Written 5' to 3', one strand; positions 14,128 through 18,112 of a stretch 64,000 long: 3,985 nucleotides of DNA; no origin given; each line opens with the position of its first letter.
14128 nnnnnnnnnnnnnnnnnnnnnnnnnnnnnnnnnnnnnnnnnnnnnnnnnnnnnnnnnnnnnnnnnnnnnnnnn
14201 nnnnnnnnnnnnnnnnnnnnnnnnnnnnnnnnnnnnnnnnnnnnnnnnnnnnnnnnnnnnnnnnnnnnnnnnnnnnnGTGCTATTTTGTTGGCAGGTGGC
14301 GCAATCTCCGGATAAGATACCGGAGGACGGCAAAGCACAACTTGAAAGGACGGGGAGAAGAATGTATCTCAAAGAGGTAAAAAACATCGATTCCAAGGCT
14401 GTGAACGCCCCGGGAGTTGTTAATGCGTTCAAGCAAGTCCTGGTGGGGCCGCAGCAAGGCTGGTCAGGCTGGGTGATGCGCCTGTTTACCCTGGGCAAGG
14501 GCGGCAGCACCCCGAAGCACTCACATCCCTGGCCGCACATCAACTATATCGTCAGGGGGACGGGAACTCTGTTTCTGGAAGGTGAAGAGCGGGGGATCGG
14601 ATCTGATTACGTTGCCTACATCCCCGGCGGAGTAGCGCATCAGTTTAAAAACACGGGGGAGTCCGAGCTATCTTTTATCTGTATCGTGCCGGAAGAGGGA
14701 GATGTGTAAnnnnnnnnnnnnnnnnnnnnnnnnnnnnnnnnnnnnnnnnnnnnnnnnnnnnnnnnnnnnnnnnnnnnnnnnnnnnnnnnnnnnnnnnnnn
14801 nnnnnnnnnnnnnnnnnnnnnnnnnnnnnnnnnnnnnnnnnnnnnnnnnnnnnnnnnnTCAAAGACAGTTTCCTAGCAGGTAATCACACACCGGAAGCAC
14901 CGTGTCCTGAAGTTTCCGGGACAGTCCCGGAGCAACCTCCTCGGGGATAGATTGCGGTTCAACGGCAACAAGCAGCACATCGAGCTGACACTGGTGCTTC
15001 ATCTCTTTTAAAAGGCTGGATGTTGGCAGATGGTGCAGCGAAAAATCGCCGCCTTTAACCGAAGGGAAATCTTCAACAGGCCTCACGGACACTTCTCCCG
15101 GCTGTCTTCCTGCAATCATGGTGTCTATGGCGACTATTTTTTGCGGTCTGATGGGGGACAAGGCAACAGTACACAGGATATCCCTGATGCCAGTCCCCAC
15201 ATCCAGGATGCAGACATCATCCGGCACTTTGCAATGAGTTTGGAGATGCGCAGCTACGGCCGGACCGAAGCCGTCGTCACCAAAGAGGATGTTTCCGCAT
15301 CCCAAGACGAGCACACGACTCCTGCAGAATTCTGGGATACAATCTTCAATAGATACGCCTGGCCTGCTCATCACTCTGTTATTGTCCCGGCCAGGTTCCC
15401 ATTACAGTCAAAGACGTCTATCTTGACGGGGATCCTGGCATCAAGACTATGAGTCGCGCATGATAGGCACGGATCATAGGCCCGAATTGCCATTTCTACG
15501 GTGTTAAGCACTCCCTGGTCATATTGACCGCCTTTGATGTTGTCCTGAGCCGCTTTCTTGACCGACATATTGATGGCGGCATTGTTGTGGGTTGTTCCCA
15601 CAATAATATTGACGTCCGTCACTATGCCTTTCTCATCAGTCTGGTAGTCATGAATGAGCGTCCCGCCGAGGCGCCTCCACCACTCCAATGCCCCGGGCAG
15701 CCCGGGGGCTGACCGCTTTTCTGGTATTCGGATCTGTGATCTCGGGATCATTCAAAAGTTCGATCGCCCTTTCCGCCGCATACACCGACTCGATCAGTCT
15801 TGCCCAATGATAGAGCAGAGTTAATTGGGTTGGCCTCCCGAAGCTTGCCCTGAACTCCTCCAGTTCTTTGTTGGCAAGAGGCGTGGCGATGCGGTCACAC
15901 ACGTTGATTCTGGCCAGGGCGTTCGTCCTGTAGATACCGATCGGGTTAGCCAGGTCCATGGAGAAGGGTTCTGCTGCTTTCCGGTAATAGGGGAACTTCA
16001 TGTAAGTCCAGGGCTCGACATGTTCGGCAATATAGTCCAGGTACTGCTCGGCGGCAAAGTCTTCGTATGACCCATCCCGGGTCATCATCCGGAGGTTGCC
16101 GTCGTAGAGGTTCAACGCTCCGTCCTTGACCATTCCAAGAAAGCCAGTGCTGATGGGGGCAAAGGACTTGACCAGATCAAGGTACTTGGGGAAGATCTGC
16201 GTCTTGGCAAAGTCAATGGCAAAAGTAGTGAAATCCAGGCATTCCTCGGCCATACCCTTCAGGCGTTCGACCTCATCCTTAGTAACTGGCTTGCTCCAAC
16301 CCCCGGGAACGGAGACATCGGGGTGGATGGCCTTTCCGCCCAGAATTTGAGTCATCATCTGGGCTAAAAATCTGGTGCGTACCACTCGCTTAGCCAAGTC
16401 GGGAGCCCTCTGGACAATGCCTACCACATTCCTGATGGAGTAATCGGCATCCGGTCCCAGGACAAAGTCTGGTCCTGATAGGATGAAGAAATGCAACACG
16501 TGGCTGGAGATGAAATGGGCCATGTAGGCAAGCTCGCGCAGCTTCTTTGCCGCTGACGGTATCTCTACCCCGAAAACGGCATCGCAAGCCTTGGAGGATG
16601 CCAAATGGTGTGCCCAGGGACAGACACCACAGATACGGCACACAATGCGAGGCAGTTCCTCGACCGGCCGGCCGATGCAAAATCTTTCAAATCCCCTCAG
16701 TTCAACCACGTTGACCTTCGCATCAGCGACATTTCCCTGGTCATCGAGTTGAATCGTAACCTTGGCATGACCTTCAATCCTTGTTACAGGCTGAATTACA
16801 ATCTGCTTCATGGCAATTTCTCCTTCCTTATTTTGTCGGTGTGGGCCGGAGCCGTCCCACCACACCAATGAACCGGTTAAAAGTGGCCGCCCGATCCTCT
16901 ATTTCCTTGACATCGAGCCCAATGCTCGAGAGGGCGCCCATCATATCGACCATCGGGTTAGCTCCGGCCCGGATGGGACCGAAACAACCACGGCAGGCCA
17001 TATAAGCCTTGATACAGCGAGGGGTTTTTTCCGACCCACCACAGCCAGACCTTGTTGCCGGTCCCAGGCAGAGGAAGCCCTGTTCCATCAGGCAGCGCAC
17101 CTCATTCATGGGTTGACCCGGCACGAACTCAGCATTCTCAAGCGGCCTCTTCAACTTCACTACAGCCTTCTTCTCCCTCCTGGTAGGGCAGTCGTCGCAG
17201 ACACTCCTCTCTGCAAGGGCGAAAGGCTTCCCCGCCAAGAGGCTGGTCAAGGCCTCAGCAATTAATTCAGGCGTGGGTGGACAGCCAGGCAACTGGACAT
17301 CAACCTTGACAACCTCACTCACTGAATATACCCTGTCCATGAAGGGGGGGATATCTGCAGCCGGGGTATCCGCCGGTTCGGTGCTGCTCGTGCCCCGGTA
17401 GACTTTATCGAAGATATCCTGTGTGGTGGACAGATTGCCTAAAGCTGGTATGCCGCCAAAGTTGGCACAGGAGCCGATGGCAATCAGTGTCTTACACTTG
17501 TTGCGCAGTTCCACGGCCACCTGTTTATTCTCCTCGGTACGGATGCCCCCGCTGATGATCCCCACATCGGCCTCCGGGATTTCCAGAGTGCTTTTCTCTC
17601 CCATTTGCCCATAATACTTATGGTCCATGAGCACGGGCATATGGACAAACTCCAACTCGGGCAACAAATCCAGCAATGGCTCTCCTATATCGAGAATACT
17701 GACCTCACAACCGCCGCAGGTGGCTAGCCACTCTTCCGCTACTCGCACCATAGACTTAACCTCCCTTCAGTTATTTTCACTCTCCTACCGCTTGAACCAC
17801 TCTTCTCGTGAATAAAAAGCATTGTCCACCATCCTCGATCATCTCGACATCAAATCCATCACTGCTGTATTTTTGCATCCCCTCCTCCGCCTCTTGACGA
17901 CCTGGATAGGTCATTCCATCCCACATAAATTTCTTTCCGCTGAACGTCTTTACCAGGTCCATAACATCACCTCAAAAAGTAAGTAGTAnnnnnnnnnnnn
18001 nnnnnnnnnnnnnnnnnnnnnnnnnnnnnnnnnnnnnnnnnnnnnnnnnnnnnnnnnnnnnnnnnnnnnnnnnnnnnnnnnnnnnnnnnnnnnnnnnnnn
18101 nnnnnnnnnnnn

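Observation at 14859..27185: Eleven-gene operon joining Hdr, Mvh-type [NiFe] hydrogenase, NuoEF and GltD/NfnB-like modules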

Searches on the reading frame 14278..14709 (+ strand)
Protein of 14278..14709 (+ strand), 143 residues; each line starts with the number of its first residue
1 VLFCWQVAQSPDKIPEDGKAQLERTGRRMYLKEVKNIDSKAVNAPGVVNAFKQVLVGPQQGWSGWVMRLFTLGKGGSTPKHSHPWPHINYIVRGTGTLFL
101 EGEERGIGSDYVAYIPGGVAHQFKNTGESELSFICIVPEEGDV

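Call 85: search_protein_families(library=pfam, proteins=[window:14278-14709:+], max_evalue=0.00001)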
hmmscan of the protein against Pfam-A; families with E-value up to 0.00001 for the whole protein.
window:14278-14709:+ (143 aa): 2 families
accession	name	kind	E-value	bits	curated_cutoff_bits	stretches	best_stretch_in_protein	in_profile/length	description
PF07883.17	Cupin_2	-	6.2e-15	55.1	27.2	1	69-137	2-70/70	Cupin domain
PF02311.25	AraC_binding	-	3.3e-07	30.6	21.1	1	77-136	15-74/135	AraC-like ligand binding domain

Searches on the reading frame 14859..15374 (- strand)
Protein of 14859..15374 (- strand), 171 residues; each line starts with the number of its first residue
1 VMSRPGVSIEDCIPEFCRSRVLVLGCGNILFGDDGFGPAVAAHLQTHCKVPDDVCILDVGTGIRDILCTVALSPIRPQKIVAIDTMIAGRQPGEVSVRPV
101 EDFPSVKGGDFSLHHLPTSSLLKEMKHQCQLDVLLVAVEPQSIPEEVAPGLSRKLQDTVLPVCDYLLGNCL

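Call 5: search_protein_families(library=pfam, proteins=[window:14859-15374:-])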
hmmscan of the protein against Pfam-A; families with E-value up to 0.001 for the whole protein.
window:14859-15374:- (171 aa): 1 family
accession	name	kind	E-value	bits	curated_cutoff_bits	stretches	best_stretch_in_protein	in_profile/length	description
PF01750.23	HycI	-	5.4e-15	55.8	23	1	39-164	2-125/130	Hydrogenase maturation protease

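Call 45: search_protein_families(library=ncbifam, proteins=[window:14859-15374:-], max_evalue=0.001)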
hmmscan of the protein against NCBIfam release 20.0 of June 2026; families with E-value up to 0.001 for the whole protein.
window:14859-15374:- (171 aa): 7 families
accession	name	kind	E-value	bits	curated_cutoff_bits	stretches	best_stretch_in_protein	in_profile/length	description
TIGR00072.1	hydrog_prot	superfamily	3.3e-31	108.2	47.45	1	22-167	1-142/145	hydrogenase maturation protease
TIGR00130.1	frhD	equivalog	1.1e-24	87.2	134.95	1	19-159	3-140/153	coenzyme F420-reducing hydrogenase, FrhD protein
TIGR00140.1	hupD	subfamily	5e-17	62.3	151.8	1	21-163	1-140/151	HyaD/HybD family hydrogenase maturation endopeptidase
TIGR00142.1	hycI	equivalog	1.5e-15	57.3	119.1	1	22-166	2-138/146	hydrogenase maturation peptidase HycI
NF007777.0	PRK10466.1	equivalog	9.7e-14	51.4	190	1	20-165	2-144/164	HyaD/HybD family hydrogenase maturation endopeptidase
NF007616.0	PRK10264.1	equivalog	1.1e-09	38.3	261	1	19-141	4-125/195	hydrogenase 1 maturation protease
NF045519.1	NiFeSe_H2_mat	exception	1.3e-09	38.1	190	1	20-157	2-134/152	NiFeSe hydrogenase maturation protease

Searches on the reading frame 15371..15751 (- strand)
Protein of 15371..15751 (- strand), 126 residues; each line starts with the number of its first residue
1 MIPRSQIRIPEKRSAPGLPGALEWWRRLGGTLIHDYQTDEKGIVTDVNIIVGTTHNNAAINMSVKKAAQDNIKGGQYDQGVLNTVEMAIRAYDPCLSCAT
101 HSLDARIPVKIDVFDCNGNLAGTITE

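Call 5: search_protein_families(library=pfam, proteins=[window:15371-15751:-])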
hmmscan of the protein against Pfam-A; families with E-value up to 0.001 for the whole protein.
window:15371-15751:- (126 aa): 1 family
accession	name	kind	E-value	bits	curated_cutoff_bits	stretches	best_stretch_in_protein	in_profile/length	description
PF00374.24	NiFeSe_Hases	-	0.00045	19.7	25.8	1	30-101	436-508/508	Nickel-dependent hydrogenase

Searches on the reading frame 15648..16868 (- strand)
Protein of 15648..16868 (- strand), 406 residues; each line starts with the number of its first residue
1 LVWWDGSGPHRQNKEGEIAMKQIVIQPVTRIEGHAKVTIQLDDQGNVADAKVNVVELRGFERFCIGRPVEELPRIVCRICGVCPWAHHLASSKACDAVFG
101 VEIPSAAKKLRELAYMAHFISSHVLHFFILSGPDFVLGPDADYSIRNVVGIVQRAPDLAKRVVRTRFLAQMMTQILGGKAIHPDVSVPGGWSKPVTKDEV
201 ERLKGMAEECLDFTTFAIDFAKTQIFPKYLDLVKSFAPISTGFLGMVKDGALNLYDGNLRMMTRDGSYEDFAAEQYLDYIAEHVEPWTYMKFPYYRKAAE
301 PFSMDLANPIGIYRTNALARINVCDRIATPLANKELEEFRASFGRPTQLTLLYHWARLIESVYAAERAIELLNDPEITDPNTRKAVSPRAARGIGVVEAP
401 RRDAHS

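Call 5: search_protein_families(library=pfam, proteins=[window:15648-16868:-])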
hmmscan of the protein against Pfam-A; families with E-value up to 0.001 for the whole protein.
window:15648-16868:- (406 aa): 1 family
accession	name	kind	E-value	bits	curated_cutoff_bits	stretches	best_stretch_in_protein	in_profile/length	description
PF00374.24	NiFeSe_Hases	-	1.1e-23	84.4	25.8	1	58-136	1-79/508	Nickel-dependent hydrogenase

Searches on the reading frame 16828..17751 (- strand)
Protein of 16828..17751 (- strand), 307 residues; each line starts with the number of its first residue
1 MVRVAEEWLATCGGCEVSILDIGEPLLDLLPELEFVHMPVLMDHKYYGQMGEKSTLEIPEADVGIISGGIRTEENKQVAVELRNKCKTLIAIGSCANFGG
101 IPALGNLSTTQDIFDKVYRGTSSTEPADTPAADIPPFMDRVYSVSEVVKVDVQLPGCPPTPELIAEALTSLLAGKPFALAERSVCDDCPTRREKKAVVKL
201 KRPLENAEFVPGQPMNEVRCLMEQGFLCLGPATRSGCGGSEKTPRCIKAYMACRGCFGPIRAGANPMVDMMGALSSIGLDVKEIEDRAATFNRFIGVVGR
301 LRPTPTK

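Call 5: search_protein_families(library=pfam, proteins=[window:16828-17751:-])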
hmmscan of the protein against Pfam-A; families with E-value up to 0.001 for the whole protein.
window:16828-17751:- (307 aa): 1 family
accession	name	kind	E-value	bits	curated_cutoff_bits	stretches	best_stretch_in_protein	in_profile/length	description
PF01058.29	Oxidored_q6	-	5e-30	104.3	27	1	12-170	1-127/128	NADH ubiquinone oxidoreductase, 20 Kd subunit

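Call 45: search_protein_families(library=ncbifam, proteins=[window:16828-17751:-], max_evalue=0.001)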
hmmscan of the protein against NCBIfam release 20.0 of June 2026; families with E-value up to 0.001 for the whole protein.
window:16828-17751:- (307 aa): 15 families
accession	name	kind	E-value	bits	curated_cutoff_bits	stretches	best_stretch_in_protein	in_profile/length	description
NF045875.1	F420_non_VhuG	exception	1.8e-70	237.4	450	1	2-295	5-275/286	F420-non-reducing hydrogenase subunit VhuG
NF040831.1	sulfhyd_ShyD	equivalog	9.7e-23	81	460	2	9-197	8-173/240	NAD(P)-dependent hydrogenase/sulfhydrogenase 2 subunit delta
NF040836.1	sulfhyd_HydD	equivalog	2.3e-20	72.9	500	2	2-194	6-176/261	NADPH-dependent hydrogenase/sulfhydrogenase 1 subunit delta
TIGR03294.1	FrhG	equivalog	4.2e-19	69.2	245.5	2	2-102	2-94/228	coenzyme F420 hydrogenase subunit gamma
NF005012.1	PRK06411.1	subfamily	9.3e-09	35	116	1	141-171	124-154/166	NADH-quinone oxidoreductase subunit NuoB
TIGR01957.1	nuoB_fam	subfamily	8.1e-08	32.3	142.7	1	141-171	108-138/145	NADH-quinone oxidoreductase subunit B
NF011393.0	PRK14818.1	equivalog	1.1e-06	28.3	255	1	143-171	123-151/173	NADH dehydrogenase subunit B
NF011395.0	PRK14820.1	equivalog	4e-06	26.7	263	0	143-170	125-152/180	NADH-quinone oxidoreductase subunit B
NF045520.1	H2_NiFeSe_small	exception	1.4e-05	24.6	470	0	77-112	135-171/314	NiFeSe hydrogenase small subunit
NF011390.0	PRK14815.1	equivalog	1.5e-05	24.4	281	0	142-171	124-153/183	NADH dehydrogenase subunit B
NF009808.0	PRK13292.1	equivalog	9e-05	20.5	1156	0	141-171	115-145/791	NADH-quinone oxidoreductase subunit B/C/D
NF011389.0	PRK14814.1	equivalog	0.00012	21.9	285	0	143-171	125-153/186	NADH dehydrogenase subunit B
NF011394.0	PRK14819.1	equivalog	0.00014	21.5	312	0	143-171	124-152/264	NADH-quinone oxidoreductase subunit B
NF011392.0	PRK14817.1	equivalog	0.0003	20.5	271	0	141-169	126-154/182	NADH-quinone oxidoreductase subunit B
NF007779.0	PRK10468.1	equivalog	0.00082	18.4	659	0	80-121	142-183/372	hydrogenase 2 small subunit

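Call 73: search_solved_structures(query=window:16828-17751:-, max_evalue=0.00001, show_alignments=2)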
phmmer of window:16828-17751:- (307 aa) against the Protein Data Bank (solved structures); distinct sequences matched with E-value up to 0.00001: 12.
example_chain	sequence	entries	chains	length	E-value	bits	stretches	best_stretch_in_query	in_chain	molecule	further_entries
5odc_E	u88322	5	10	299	1.6e-61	211.3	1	1-281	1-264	Methyl-viologen reducing hydrogenase subunit G | Methyl-viologen reducing hydrogenase, subunit G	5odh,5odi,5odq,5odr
9sfi_I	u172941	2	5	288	1.5e-57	198.3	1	6-296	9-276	F420-non-reducing hydrogenase small subunit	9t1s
9sw2_E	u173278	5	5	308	3.3e-51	177.4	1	2-287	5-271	F420-non-reducing hydrogenase subunit G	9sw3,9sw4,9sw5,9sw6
7t2r_E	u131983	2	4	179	8.1e-29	103.9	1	3-175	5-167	NiFe hydrogenase small subunit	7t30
5xf9_C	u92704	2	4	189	2.2e-22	82.8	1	2-175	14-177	NAD-reducing hydrogenase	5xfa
9r51_C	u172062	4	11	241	5.7e-17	65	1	1-102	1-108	F420-reducing [NiFe]-hydrogenase from Methanothermococcus thermolithotrophicus subunit gam | F420-reducing [NiFe]-hydrogenase from Methanothermococcus thermolit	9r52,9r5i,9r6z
9e1j_A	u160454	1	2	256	1.3e-16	63.8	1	2-188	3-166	Sulfhydrogenase 1 subunit delta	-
9nez_A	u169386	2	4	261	2.4e-16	63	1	2-188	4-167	Sulfhydrogenase 1 subunit delta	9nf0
9e15_A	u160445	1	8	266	3e-16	62.6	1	2-188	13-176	Sulfhydrogenase 1 subunit delta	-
6qgr_G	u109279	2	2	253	1e-09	41.2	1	5-167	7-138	Coenzyme F420 hydrogenase subunit gamma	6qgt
6qii_G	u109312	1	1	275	1.4e-09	40.7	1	5-167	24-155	Coenzyme F420 hydrogenase subunit gamma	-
3zfs_B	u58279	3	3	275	4.9e-09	38.9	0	137-173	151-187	F420-REDUCING HYDROGENASE, SUBUNIT GAMMA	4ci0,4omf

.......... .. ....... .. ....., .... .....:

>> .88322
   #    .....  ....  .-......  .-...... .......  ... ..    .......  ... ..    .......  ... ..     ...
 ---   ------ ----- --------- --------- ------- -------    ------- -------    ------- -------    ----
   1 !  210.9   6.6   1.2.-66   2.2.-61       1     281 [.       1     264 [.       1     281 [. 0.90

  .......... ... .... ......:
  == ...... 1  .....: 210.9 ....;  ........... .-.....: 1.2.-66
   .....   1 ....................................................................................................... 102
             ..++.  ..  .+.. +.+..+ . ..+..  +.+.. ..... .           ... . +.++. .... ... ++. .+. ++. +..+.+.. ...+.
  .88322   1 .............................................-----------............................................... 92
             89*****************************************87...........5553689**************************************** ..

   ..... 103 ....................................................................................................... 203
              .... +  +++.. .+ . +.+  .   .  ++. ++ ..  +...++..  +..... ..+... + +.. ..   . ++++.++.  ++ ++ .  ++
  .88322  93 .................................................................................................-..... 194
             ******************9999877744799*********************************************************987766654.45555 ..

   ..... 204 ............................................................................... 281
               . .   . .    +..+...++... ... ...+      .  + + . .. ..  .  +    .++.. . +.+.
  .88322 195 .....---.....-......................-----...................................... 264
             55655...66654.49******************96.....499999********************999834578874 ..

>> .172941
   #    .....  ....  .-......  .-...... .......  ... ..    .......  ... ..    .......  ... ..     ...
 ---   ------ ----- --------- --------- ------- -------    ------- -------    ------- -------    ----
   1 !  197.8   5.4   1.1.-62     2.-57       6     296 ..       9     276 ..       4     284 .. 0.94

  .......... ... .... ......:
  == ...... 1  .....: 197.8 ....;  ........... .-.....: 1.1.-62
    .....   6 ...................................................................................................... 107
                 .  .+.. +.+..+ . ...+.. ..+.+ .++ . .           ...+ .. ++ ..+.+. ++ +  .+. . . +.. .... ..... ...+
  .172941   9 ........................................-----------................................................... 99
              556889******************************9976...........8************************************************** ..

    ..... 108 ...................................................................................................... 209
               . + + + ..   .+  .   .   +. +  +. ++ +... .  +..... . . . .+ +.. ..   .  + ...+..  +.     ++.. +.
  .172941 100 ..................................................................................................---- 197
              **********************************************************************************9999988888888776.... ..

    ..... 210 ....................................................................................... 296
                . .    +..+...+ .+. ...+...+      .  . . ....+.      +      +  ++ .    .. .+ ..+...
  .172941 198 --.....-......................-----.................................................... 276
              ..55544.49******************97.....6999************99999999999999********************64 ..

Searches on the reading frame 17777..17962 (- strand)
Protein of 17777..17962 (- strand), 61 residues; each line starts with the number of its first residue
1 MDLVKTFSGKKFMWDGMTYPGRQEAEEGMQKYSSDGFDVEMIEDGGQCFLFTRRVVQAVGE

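Call 5: search_protein_families(library=pfam, proteins=[window:17777-17962:-])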
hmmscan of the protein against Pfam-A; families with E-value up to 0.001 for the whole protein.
window:17777-17962:- (61 aa): 0 families

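Call 45: search_protein_families(library=ncbifam, proteins=[window:17777-17962:-], max_evalue=0.001)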
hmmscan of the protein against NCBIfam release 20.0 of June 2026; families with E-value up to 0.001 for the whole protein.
window:17777-17962:- (61 aa): 0 families

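Call 65: find_homologous_proteins(query=window:17777-17962:-, max_evalue=0.001)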
Query window:17777-17962:- (61 aa): 18 proteins with E <= 0.001 among 18 candidates.
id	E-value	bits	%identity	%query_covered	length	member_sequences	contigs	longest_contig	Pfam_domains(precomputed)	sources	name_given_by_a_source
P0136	1.8e-34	133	100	100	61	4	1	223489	-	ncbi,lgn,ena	-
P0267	1.2e-27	112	85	98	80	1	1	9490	-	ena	-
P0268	5.6e-20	88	69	85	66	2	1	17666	-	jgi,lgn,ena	-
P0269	1.6e-19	86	67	85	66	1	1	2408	-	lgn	-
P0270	3.4e-19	85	63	85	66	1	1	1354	-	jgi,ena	-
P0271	2.3e-18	83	63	89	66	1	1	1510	-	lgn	-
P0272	4.2e-18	82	63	85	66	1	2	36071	-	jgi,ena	-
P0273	9.6e-18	81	61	84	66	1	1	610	-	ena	-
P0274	1.3e-17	80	62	85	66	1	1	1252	-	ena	-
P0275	1.9e-17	80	62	85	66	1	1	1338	-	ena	-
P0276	2.0e-17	80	61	84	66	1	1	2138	-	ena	-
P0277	9.0e-17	78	62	90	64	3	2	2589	-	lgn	-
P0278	1.8e-16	77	65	85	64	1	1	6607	-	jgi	jgi:hypothetical protein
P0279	3.7e-16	76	63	93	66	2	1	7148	-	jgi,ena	-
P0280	8.4e-16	75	61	97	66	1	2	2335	-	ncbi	-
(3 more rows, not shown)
